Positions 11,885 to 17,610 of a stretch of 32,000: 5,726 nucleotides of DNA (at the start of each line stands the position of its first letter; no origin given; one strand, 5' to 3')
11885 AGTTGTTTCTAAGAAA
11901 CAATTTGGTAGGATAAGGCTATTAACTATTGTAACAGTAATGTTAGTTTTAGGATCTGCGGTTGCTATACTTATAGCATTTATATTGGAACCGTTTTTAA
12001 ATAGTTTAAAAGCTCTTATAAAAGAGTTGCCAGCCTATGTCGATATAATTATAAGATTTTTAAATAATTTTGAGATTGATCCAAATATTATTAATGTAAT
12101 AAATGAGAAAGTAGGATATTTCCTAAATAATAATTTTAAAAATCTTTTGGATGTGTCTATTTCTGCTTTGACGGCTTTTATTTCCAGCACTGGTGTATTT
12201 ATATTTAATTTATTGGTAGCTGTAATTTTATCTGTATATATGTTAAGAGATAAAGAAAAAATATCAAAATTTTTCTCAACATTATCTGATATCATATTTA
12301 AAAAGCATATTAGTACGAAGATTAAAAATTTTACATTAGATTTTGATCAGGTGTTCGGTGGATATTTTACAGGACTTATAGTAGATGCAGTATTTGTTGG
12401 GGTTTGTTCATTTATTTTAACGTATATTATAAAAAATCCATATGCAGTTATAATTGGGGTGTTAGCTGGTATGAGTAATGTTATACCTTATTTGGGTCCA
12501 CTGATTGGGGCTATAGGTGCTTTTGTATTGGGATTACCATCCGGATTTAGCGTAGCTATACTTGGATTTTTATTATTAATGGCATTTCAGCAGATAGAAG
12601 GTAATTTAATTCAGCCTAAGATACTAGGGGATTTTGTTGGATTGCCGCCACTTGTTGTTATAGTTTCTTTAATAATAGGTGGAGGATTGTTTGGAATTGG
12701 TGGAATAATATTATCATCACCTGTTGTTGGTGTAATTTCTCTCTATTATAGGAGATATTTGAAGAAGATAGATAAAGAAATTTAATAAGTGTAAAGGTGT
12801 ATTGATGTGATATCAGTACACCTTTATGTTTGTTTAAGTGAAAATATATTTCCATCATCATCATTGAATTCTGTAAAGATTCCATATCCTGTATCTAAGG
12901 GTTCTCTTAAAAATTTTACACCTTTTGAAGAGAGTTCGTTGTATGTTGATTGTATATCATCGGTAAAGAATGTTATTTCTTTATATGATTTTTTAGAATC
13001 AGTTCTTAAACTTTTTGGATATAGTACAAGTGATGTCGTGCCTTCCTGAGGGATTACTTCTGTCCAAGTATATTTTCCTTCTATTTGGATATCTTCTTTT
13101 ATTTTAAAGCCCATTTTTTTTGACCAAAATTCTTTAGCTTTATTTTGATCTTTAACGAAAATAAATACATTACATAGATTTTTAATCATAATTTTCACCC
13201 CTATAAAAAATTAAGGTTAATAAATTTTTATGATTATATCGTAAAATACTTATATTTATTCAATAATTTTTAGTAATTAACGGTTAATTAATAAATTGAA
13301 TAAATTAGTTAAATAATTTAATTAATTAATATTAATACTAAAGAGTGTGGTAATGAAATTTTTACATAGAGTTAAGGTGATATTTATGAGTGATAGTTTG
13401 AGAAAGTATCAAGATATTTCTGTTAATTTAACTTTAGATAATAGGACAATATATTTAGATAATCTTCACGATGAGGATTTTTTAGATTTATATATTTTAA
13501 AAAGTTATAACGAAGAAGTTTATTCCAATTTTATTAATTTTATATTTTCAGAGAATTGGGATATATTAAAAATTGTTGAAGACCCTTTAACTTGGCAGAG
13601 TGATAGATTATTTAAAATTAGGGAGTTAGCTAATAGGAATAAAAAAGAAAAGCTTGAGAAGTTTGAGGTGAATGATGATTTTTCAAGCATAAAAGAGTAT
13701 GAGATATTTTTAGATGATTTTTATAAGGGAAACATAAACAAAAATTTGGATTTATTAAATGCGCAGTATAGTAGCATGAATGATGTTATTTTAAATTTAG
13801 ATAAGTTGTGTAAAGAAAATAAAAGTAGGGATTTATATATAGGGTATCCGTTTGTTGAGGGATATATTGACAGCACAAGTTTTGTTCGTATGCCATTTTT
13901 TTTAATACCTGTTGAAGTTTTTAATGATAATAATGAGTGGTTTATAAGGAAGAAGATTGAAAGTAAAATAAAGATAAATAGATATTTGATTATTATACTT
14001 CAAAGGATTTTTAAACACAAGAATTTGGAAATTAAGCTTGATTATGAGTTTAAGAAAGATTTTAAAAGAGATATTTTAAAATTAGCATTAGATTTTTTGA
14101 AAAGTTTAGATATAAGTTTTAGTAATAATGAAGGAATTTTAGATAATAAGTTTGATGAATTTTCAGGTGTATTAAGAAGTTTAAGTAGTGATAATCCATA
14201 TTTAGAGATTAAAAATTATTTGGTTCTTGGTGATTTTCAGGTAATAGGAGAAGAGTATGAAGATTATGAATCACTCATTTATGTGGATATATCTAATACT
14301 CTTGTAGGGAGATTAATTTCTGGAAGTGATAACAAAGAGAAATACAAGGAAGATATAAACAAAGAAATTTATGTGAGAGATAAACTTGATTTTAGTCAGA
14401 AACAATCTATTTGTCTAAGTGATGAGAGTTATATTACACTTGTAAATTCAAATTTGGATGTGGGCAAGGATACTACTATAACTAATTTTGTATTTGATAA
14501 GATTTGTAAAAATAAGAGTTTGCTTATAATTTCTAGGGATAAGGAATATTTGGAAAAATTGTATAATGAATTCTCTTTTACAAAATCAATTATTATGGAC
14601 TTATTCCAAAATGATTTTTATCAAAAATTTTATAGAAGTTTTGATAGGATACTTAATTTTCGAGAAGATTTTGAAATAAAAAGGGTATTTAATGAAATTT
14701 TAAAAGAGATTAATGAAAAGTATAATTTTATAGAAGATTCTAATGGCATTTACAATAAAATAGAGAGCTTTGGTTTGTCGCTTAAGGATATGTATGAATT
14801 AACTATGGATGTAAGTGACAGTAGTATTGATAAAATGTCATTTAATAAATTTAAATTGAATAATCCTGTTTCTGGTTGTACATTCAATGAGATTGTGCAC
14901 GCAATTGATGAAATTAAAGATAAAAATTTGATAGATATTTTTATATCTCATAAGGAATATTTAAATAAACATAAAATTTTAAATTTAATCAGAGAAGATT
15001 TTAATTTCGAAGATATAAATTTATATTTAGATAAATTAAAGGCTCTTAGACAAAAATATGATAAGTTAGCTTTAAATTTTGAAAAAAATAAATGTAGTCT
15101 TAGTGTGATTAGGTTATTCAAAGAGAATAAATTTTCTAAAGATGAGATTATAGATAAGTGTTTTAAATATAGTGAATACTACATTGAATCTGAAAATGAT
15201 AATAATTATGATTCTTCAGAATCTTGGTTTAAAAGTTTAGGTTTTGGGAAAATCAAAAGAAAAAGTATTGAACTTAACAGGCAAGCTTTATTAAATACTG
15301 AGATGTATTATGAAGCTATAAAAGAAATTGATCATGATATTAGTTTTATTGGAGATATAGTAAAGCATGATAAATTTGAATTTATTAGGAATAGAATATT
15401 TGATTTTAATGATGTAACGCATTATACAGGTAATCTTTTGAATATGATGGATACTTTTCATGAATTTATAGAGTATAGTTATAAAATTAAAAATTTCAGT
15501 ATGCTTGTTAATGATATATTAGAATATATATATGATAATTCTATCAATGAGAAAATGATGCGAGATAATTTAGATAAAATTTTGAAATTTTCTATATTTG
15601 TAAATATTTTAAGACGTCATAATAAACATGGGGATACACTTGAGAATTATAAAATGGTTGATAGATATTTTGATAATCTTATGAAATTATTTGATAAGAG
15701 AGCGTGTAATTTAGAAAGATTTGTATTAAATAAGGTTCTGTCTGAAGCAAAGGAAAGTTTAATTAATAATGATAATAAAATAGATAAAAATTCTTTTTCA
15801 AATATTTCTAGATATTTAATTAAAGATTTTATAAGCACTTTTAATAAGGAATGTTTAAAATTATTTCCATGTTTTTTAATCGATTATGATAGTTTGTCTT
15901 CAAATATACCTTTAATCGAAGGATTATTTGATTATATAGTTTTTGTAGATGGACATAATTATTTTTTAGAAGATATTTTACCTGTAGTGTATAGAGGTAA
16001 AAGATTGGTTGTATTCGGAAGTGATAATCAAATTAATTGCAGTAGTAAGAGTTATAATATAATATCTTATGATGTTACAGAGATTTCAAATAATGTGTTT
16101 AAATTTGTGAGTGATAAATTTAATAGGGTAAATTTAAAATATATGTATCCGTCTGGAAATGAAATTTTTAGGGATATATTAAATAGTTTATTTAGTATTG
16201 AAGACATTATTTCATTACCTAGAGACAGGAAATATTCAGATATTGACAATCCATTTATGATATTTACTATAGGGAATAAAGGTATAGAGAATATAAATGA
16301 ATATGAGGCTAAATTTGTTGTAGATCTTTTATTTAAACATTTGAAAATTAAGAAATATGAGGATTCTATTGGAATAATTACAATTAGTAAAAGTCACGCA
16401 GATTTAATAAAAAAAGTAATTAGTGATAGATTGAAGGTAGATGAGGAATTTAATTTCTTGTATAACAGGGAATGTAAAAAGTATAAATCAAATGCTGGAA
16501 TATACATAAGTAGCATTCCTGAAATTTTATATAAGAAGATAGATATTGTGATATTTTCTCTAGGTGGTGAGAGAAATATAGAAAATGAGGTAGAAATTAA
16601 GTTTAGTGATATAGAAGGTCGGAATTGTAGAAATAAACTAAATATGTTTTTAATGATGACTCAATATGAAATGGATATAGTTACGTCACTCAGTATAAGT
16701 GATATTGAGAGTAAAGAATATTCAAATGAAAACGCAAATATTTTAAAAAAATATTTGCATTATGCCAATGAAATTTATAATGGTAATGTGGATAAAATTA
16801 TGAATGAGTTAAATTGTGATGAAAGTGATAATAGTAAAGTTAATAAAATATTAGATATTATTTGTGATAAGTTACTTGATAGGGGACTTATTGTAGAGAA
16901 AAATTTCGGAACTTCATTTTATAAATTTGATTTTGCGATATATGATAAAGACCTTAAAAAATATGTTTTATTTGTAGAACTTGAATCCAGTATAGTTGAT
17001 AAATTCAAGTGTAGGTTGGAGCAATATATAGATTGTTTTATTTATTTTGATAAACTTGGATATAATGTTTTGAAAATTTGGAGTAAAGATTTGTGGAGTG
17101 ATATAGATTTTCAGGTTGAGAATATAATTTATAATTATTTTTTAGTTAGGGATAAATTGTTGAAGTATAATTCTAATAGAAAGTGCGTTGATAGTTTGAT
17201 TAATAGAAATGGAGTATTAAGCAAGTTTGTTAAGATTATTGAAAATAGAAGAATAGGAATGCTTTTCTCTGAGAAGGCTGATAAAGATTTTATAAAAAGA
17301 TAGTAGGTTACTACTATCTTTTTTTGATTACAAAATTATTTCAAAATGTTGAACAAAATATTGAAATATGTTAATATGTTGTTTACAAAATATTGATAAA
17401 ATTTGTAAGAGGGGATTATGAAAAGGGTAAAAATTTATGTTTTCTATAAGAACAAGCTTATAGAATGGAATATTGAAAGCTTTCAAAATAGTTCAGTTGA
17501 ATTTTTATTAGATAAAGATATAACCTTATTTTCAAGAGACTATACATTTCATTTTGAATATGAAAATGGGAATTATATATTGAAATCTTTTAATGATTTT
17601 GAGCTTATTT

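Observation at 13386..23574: Orphan EssC + YukD module flanked by a helicase-like giant and a Sec-exported repeat protein, with no other T7SSb core genes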

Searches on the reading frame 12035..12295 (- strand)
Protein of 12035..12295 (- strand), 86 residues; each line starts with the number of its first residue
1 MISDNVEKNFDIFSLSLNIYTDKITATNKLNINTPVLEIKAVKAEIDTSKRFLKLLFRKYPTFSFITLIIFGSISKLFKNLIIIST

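Call 89: search_protein_families(library=pfam, proteins=[window:12035-12295:-], max_evalue=0.1)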
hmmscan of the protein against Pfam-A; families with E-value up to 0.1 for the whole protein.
window:12035-12295:- (86 aa): 1 family
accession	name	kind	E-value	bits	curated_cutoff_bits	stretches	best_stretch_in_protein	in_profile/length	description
PF06775.19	Seipin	-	0.092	13.1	25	0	23-70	145-193/196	Putative adipose-regulatory protein (Seipin)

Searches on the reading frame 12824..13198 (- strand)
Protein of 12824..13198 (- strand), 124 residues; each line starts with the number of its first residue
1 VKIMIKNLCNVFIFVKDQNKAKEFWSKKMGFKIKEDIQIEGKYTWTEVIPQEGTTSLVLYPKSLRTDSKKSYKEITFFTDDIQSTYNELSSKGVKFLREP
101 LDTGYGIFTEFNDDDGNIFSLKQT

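Call 89: search_protein_families(library=pfam, proteins=[window:12824-13198:-], max_evalue=0.1)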
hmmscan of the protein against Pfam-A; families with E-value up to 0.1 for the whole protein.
window:12824-13198:- (124 aa): 4 families
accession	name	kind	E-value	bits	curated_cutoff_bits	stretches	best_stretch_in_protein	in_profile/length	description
PF00903.31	Glyoxalase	-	4.5e-16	59.8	20.6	1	11-119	5-119/121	Glyoxalase/Bleomycin resistance protein/Dioxygenase superfamily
PF12681.13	Glyoxalase_2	-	1.1e-07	32.2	30.1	1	10-119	3-111/118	Glyoxalase-like domain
PF22677.2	Ble-like_N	-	7.3e-05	22.9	24.5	1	9-44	3-36/41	Bleomycin resistance protein-like N-terminal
PF13669.12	Glyoxalase_4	-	0.0014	19.3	27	1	11-100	3-97/109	Glyoxalase/Bleomycin resistance protein/Dioxygenase superfamily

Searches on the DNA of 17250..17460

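Call 92: search_rna_families(source=window, start=17250, end=17460, threshold=evalue, max_evalue=1)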
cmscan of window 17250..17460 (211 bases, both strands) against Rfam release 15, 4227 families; matches with E-value up to 1: 3.
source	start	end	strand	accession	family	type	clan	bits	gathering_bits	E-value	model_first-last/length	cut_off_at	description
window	17258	17329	+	RF00515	PyrR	Cis-reg;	-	21.6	54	0.5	1-115/115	no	PyrR binding site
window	17253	17324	+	RF02057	STnc40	Gene; sRNA;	-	18.8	45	0.5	1-70/70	no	Salmonella enterica sRNA STnc40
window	17297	17338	-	RF01486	rli62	Cis-reg;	-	16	83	0.92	42-83/135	no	Listeria sRNA rli62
